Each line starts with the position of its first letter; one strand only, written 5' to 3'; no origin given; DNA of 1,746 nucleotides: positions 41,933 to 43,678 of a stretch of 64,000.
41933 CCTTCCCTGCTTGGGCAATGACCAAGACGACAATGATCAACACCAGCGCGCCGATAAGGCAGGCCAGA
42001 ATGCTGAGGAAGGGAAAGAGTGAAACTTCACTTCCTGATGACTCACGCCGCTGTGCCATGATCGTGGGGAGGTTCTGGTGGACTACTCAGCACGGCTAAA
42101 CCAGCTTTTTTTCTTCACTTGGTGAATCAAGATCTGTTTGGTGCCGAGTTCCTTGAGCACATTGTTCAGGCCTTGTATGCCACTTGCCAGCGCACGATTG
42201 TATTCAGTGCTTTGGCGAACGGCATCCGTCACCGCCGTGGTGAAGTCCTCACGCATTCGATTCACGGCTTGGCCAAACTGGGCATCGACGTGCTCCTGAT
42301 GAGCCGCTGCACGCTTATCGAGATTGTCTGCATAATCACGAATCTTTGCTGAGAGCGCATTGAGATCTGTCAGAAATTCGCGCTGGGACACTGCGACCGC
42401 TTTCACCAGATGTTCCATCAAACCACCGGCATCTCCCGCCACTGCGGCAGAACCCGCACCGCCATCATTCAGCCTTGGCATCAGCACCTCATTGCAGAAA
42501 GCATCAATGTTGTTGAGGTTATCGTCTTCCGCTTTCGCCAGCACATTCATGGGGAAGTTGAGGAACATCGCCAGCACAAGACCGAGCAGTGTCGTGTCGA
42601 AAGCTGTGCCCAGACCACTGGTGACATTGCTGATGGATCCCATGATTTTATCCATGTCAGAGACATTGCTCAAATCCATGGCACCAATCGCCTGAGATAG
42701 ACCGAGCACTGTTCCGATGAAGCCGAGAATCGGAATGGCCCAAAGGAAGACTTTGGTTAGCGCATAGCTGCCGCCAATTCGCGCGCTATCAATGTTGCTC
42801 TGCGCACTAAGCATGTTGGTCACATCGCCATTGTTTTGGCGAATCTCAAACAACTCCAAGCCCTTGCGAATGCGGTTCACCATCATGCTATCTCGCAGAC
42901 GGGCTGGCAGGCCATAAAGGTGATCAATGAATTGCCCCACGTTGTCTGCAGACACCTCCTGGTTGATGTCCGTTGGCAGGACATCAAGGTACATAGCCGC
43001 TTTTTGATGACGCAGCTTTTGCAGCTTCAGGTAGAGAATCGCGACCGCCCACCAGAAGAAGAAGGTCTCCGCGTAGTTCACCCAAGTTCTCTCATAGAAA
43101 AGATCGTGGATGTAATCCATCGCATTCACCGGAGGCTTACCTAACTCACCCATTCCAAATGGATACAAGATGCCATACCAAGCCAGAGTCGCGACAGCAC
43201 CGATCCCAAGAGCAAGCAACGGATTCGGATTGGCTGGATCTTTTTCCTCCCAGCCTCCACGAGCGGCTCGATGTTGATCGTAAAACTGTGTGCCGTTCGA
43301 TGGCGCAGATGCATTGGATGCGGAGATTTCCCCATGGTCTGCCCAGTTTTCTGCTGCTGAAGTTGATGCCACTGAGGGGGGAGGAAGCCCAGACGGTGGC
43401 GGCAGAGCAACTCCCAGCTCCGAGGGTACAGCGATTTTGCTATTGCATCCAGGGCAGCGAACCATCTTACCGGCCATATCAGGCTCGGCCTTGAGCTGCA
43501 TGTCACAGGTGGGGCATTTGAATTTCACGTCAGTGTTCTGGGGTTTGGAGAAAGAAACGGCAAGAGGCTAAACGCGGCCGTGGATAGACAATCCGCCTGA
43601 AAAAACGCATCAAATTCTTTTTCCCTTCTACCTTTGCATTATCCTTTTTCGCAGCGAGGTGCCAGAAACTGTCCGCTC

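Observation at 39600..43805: Atypical stator-like trio: a zinc-ribbon MotA/ExbB channel and two coiled-coil-extended ExbD/TolR-like proteins, with no visible output partner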

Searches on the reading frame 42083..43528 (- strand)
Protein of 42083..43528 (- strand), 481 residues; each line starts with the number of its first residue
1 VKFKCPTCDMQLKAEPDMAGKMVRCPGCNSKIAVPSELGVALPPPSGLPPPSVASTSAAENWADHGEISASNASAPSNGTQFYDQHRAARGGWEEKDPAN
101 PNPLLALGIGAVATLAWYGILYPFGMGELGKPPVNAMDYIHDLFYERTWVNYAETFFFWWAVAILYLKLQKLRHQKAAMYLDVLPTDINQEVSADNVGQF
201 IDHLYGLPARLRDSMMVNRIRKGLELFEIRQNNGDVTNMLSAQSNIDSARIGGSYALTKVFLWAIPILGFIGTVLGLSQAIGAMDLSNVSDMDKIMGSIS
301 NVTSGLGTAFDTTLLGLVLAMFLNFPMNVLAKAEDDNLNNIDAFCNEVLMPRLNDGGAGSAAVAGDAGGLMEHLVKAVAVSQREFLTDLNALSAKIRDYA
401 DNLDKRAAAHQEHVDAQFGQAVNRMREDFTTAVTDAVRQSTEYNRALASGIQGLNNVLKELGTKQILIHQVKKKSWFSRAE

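Call 3: search_protein_families(library=pfam, proteins=[window:42083-43528:-], max_evalue=1)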
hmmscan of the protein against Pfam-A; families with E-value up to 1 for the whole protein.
window:42083-43528:- (481 aa): 12 families
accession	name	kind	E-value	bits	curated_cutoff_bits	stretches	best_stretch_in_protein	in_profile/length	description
PF01618.21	MotA_ExbB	-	2.6e-11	43.8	22.9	1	219-339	9-123/127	MotA/TolQ/ExbB proton channel family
PF01442.23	Apolipoprotein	-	0.0014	18.8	90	1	384-444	85-145/190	Apolipoprotein A1/A4/E domain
PF23548.1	Zn_ribbon_FGT1_2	-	0.0042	17.1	27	0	2-15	20-33/35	FORGETTER1 second zinc ribbon domain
PF23547.1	Zn_ribbon_FGT1_1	-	0.026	14.6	27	0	23-36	3-16/35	FORGETTER1 first zinc ribbon domain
PF23137.1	HVO_0758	-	0.066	13.5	27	1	3-31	21-51/55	HVO_0758 mu-protein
PF15777.11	Anti-TRAP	-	0.11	13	32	1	4-40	12-48/59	Tryptophan RNA-binding attenuator protein inhibitory protein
PF20307.4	divDNAB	-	0.16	11.1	26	1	396-462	6-72/356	Divergent DnaB-like ATPase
PF12773.13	DZR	-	0.39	11.4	27.3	1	5-33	15-35/45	Double zinc ribbon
PF13719.11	Zn_ribbon_5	-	0.59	10.4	29.3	0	1-30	1-33/37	zinc-ribbon domain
PF24441.1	DUF7560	-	0.59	10.3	27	0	2-18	5-21/44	Family of unknown function (DUF7560)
PF10571.15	UPF0547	-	0.7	10.5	29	0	25-34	3-12/26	Uncharacterised protein family UPF0547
PF04513.17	Baculo_PEP_C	-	0.93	10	38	0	377-461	35-115/140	Baculovirus polyhedron envelope protein, PEP, C terminus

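Call 4: search_protein_families(library=padloc, proteins=[window:42083-43528:-], max_evalue=1)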
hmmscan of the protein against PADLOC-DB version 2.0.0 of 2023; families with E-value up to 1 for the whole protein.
window:42083-43528:- (481 aa): 16 families
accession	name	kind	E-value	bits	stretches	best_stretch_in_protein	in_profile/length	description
PDLC00601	ZorA1|ZorA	-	3.4e-09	33.9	2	268-330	145-207/699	MotA/ExbB/TolQ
PDLC00597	ZorA1|ZorA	-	1.9e-08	31.5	1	268-338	118-185/683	MotA/ExbB/TolQ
PDLC00635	ZorA2|ZorA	-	4.8e-08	30.4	1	264-347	52-129/505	MotA/ExbB/TolQ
PDLC00638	ZorA2|ZorA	-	9.1e-08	29.3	1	268-447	56-222/545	MotA/ExbB/TolQ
PDLC00602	ZorA1|ZorA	-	3.3e-05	20.8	1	268-331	138-198/648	MotA/ExbB/TolQ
PDLC00636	ZorA2|ZorA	-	5.3e-05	20.3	1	268-343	52-122/461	MotA/ExbB/TolQ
PDLC00596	ZorA1|ZorA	-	0.00025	17.9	1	268-327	168-223/583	MotA/ExbB/TolQ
PDLC00640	ZorA2|ZorA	-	0.0015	15.2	1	268-330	55-113/590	MotA/ExbB/TolQ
PDLC00637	ZorA2|ZorA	-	0.0023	14.8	1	378-470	260-351/420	MotA/ExbB/TolQ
PDLC00599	ZorA1|ZorA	-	0.0036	14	2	371-457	368-454/631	MotA/ExbB/TolQ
PDLC00598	ZorA1|ZorA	-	0.032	10.6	1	392-462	583-653/663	MotA/ExbB/TolQ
PDLC00649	ZorA3|ZorA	-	0.037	10.4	1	257-318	105-168/698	MotA/ExbB/TolQ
PDLC00605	ZorA1|ZorA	-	0.069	9.4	1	375-461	591-676/700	MotA/ExbB/TolQ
PDLC00647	ZorA3|ZorA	-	0.084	9.3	2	267-317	120-172/780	MotA/ExbB/TolQ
PDLC00648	ZorA3|ZorA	-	0.17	8.6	1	384-463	418-497/692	MotA/ExbB/TolQ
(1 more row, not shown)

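Call 5: search_protein_families(library=ncbifam, proteins=[window:42083-43528:-], max_evalue=1)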
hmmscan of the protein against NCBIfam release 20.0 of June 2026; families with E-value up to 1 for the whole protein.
window:42083-43528:- (481 aa): 10 families
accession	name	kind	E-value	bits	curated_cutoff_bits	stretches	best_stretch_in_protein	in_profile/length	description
NF033915.0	antiphage_ZorA_2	subfamily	1.2e-06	27.8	100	1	261-338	114-188/383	anti-phage ZorAB system protein ZorA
NF033914.0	antiphage_ZorA_1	subfamily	0.00031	19.2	190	2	267-330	121-181/619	anti-phage ZorAB system protein ZorA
NF006527.0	PRK08990.1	equivalog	0.016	14.5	341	1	220-329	105-202/254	flagellar motor protein PomA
TIGR02796.1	tolQ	equivalog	0.02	14.6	221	1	266-348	134-210/216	protein TolQ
NF005997.1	PRK08124.1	equivalog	0.021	13.8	340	1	264-328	153-205/259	flagellar motor stator protein MotA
NF041070.1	carrier_LysW_Arch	domain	0.032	14.3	75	1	1-36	1-37/57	alpha-aminoadipate/glutamate carrier protein LysW/ArgW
NF041912.1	HVO_0758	equivalog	0.045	13.7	70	1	3-31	21-51/55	HVO_0758 family zinc finger protein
NF033917.0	antiphage_ZorA_4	subfamily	0.092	11.6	500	1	267-322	68-120/413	anti-phage ZorAB system protein ZorA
NF041792.2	2_anti-phage_ZorA2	equivalog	0.26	9.8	700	1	267-331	55-113/550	type II Zorya anti-phage system protein ZorA2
TIGR04438.1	small_Trp_rich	hypoth_equivalog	0.43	10.7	36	1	107-126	16-35/76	TIGR04438 family Trp-rich protein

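Call 8: find_homologous_proteins(query=window:42083-43528:-)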
Query window:42083-43528:- (481 aa): 1330 proteins with E <= 0.001 among 8000 candidates; the best 120 are listed.
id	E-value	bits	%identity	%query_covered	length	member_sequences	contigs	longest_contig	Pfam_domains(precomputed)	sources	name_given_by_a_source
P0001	0.0e+0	1069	100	98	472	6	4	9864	PF01618.22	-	-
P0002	1.6e-272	922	86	98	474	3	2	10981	PF01618.22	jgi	jgi:flagellar motor component MotA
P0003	8.6e-268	907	82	100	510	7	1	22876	PF01618.22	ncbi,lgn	-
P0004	4.9e-262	888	81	98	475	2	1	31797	PF01618.22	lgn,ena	-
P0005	3.0e-254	862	80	98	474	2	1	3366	PF01618.22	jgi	jgi:flagellar motor component MotA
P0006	6.0e-246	835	77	98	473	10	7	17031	PF01618.22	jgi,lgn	jgi:biopolymer transport protein ExbB/TolQ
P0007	1.2e-245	834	78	98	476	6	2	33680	PF01618.22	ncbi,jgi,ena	jgi:flagellar motor component MotA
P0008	8.6e-242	821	73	100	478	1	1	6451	PF01618.22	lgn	-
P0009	4.2e-240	816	88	84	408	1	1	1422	PF01618.22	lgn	-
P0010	7.5e-240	815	89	83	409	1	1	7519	PF01618.22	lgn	-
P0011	2.6e-239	813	88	84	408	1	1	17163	PF01618.22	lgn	-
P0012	5.0e-239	812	88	84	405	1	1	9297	PF01618.22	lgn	-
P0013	8.7e-238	808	88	84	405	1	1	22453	PF01618.22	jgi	-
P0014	1.9e-236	803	78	96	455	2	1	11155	PF01618.22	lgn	-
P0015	3.8e-236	802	74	100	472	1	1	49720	PF01618.22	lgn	-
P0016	1.4e-235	801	69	100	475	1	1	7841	PF01618.22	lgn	-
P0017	1.5e-235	801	72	100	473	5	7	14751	PF01618.22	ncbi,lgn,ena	-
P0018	4.2e-234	796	88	83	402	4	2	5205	PF01618.22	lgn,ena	-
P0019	3.8e-233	793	74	100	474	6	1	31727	PF01618.22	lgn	-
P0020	2.3e-232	790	88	83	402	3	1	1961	PF01618.22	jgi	-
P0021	4.9e-232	789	73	100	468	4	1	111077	PF01618.22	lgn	-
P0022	1.9e-231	787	72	100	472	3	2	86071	PF01618.22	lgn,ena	-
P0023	3.5e-231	786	71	100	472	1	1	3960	PF01618.22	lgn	-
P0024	3.8e-230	783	71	100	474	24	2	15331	PF01618.22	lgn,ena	-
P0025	5.1e-230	782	74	98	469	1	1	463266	PF01618.22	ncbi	ncbi:MotA/TolQ/ExbB proton channel family protein [Prosthecobacter sp. SYSU 5D2]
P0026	2.8e-229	780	71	98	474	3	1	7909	PF01618.22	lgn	-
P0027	1.7e-227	774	69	100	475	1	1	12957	PF01618.22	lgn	-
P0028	1.8e-226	771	70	98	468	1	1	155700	PF01618.22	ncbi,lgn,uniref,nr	ncbi:MotA/TolQ/ExbB proton channel family protein [Prosthecobacter debontii]|uniref:MotA/TolQ/ExbB p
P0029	3.0e-226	770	67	100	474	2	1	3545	PF01618.22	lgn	-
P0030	1.5e-225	768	70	100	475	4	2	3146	PF01618.22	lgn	-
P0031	7.0e-225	765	67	100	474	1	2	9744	PF01618.22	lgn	-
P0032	1.3e-224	764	72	98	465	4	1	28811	PF01618.22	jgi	jgi:flagellar motor component MotA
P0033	3.0e-224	763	70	98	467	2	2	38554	PF01618.22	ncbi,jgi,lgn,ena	-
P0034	4.6e-223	759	69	100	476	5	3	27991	PF01618.22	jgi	-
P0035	1.4e-222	758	70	98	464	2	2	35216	PF01618.22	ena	-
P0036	1.5e-222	758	71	98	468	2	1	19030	PF01618.22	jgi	jgi:biopolymer transport protein ExbB/TolQ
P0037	2.8e-222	757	72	98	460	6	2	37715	PF01618.22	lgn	-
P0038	1.5e-221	754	68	100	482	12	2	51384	PF01618.22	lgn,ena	-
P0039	1.9e-221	754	68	100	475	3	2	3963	PF01618.22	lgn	-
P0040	3.7e-221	753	68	100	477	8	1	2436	PF01618.22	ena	-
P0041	7.8e-221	752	69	100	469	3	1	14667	PF01618.22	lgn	-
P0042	8.4e-221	752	69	100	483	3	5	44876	PF01618.22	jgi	-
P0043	2.5e-220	750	69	98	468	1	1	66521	PF01618.22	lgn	-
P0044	2.0e-219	747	68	98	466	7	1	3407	PF01618.22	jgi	-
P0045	2.2e-219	747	69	98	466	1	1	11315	PF01618.22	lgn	-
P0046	6.8e-216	736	67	100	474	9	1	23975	PF01618.22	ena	-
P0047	5.3e-215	733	69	98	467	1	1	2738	PF01618.22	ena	-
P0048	1.7e-214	731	68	98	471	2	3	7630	PF01618.22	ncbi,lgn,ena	-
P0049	2.5e-214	731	67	100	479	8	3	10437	PF01618.22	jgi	-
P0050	1.6e-213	728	69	98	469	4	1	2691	PF01618.22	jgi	jgi:biopolymer transport protein ExbB/TolQ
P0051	3.9e-213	727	69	98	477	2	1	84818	PF01618.22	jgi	-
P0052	3.4e-212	724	68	100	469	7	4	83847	PF01618.22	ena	-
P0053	8.1e-212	722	66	98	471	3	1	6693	PF01618.22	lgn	-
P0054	2.0e-210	718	66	98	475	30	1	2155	PF01618.22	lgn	-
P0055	6.4e-210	716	65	98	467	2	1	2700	PF01618.22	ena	-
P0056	3.7e-208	710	74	90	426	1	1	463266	PF01618.22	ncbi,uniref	ncbi:MotA/TolQ/ExbB proton channel family protein [Prosthecobacter sp. SYSU 5D2]|uniref:MotA/TolQ/Ex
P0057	4.1e-208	710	67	98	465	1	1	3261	PF01618.22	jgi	jgi:flagellar motor component MotA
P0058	4.2e-208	710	67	98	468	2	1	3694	PF01618.22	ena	-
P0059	1.4e-207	708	65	100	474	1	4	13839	PF01618.22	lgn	-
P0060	3.9e-206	704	63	100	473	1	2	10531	PF01618.22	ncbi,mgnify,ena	mgnify:CR=1 FL=1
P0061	1.6e-205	701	65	100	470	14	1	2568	PF01618.22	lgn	-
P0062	6.0e-205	700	67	100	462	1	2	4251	PF01618.22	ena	-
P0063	2.3e-203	694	65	100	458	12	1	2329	PF01618.22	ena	-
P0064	1.3e-202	692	76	83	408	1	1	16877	PF01618.22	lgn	-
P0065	1.3e-200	685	65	100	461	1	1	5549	PF01618.22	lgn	-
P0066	3.6e-199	681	62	100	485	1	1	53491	PF01618.22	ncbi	-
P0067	2.0e-198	678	65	100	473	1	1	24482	PF01618.22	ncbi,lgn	-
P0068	3.7e-198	677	64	100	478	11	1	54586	PF01618.22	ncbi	-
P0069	4.0e-197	674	62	100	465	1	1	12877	PF01618.22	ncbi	-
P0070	4.2e-197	674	66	98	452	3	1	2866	PF01618.22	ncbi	-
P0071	4.4e-197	674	65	100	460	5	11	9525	PF01618.22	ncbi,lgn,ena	-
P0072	7.1e-197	673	65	100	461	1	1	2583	PF01618.22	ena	-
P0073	7.2e-197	673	65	100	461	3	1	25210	PF01618.22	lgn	-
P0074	7.3e-197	673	64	100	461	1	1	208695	PF01618.22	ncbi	-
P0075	1.1e-196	672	65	100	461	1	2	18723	PF01618.22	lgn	-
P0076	2.1e-196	671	65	100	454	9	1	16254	PF01618.22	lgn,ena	-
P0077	4.5e-196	670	65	100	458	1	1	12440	PF01618.22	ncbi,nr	ncbi:MAG: MotA/TolQ/ExbB proton channel family protein [Verrucomicrobiales bacterium]|nr:MotA/TolQ/E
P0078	1.8e-195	668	64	100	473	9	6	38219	PF01618.22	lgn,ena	-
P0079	2.0e-195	668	65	100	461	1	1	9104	PF01618.22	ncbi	-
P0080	5.9e-195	667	63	100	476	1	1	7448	PF01618.22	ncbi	-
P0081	6.2e-195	667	74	81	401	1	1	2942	PF01618.22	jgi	jgi:biopolymer transport protein ExbB/TolQ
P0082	1.8e-194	665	62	100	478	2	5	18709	PF01618.22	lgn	-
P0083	2.3e-194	665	74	81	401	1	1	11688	PF01618.22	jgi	jgi:biopolymer transport protein ExbB/TolQ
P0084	2.4e-194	665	64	99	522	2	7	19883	PF01618.22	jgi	-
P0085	3.0e-194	664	63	99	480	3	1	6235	PF01618.22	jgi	jgi:biopolymer transport protein ExbB/TolQ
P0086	3.6e-194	664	65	100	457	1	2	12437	PF01618.22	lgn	-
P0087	9.1e-193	659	65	98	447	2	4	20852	PF01618.22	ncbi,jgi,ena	jgi:biopolymer transport protein ExbB/TolQ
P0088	9.2e-193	659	65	98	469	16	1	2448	PF01618.22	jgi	jgi:biopolymer transport protein ExbB/TolQ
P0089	1.0e-192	659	64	100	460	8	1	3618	PF01618.22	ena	-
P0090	1.7e-192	659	64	98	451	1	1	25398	PF01618.22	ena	-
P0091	2.6e-192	658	64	100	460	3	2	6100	PF01618.22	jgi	jgi:biopolymer transport protein ExbB/TolQ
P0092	1.1e-191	656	64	98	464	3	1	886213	PF01618.22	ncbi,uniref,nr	ncbi:biopolymer transport protein ExbB/TolQ [Prosthecobacter fusiformis]|uniref:Biopolymer transport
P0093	1.4e-191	656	64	100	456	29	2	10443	PF01618.22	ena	-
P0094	2.6e-191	655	62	98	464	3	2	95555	PF01618.22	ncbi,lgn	ncbi:MAG: MotA/TolQ/ExbB proton channel family protein [Verrucomicrobiota bacterium]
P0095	9.0e-191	653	61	99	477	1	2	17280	PF01618.22,PF01442.24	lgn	-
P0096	1.1e-190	653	60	100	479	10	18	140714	PF01618.22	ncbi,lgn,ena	-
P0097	2.0e-190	652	62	98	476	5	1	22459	PF01618.22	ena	-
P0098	3.2e-190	651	60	99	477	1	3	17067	PF01618.22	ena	-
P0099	4.4e-190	651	62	98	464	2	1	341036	PF01618.22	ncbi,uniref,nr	ncbi:MotA/TolQ/ExbB proton channel family protein [Prosthecobacter dejongeii]|uniref:Biopolymer tran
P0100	5.2e-190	650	62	99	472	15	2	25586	PF01618.22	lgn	-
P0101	6.7e-190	650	62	98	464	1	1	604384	PF01618.22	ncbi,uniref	ncbi:MotA/TolQ/ExbB proton channel family protein [Prosthecobacter algae]|uniref:MotA/TolQ/ExbB prot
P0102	2.8e-189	648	64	98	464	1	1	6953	PF01618.22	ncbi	-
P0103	5.7e-189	647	64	98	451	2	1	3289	PF01618.22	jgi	jgi:biopolymer transport protein ExbB/TolQ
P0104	1.3e-188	646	61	100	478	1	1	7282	PF01618.22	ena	-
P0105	1.4e-188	646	64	98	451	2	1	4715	PF01618.22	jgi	jgi:biopolymer transport protein ExbB/TolQ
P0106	2.1e-188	645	64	98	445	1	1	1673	PF01618.22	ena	-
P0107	2.3e-188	645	60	100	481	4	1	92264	PF01618.22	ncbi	-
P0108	3.8e-188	644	61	100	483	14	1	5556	PF01618.22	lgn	-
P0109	4.6e-188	644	62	98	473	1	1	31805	PF01618.22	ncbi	-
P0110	6.5e-188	643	63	98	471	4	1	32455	PF01618.22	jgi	jgi:biopolymer transport protein ExbB/TolQ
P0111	1.6e-187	642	64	98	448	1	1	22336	PF01618.22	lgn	-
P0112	2.1e-187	642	60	99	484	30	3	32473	PF01618.22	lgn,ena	-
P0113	2.2e-187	642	63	98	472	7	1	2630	PF01618.22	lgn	-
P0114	3.0e-187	641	60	100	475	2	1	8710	PF01618.22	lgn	-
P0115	6.1e-187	640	63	97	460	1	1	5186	PF01618.22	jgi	-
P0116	7.0e-187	640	61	98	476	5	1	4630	PF01618.22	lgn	-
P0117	7.2e-187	640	63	98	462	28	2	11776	PF01618.22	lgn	-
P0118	7.9e-187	640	63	98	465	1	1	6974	PF01618.22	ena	-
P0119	1.1e-185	636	60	100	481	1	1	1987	PF01618.22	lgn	-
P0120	3.7e-185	634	62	97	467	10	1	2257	PF01618.22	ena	-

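Call 9: search_solved_structures(query=window:42083-43528:-, max_evalue=1, show_alignments=2)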
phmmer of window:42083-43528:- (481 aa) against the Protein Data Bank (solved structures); distinct sequences matched with E-value up to 1: 2.
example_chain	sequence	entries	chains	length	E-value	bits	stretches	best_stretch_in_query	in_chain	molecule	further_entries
8vvn_C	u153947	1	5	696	0.024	16.7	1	228-331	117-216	MotA/TolQ/ExbB proton channel domain-containing protein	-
3wwl_A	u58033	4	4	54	0.91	11.5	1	4-36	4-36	Alpha-aminoadipate carrier protein LysW | OrfF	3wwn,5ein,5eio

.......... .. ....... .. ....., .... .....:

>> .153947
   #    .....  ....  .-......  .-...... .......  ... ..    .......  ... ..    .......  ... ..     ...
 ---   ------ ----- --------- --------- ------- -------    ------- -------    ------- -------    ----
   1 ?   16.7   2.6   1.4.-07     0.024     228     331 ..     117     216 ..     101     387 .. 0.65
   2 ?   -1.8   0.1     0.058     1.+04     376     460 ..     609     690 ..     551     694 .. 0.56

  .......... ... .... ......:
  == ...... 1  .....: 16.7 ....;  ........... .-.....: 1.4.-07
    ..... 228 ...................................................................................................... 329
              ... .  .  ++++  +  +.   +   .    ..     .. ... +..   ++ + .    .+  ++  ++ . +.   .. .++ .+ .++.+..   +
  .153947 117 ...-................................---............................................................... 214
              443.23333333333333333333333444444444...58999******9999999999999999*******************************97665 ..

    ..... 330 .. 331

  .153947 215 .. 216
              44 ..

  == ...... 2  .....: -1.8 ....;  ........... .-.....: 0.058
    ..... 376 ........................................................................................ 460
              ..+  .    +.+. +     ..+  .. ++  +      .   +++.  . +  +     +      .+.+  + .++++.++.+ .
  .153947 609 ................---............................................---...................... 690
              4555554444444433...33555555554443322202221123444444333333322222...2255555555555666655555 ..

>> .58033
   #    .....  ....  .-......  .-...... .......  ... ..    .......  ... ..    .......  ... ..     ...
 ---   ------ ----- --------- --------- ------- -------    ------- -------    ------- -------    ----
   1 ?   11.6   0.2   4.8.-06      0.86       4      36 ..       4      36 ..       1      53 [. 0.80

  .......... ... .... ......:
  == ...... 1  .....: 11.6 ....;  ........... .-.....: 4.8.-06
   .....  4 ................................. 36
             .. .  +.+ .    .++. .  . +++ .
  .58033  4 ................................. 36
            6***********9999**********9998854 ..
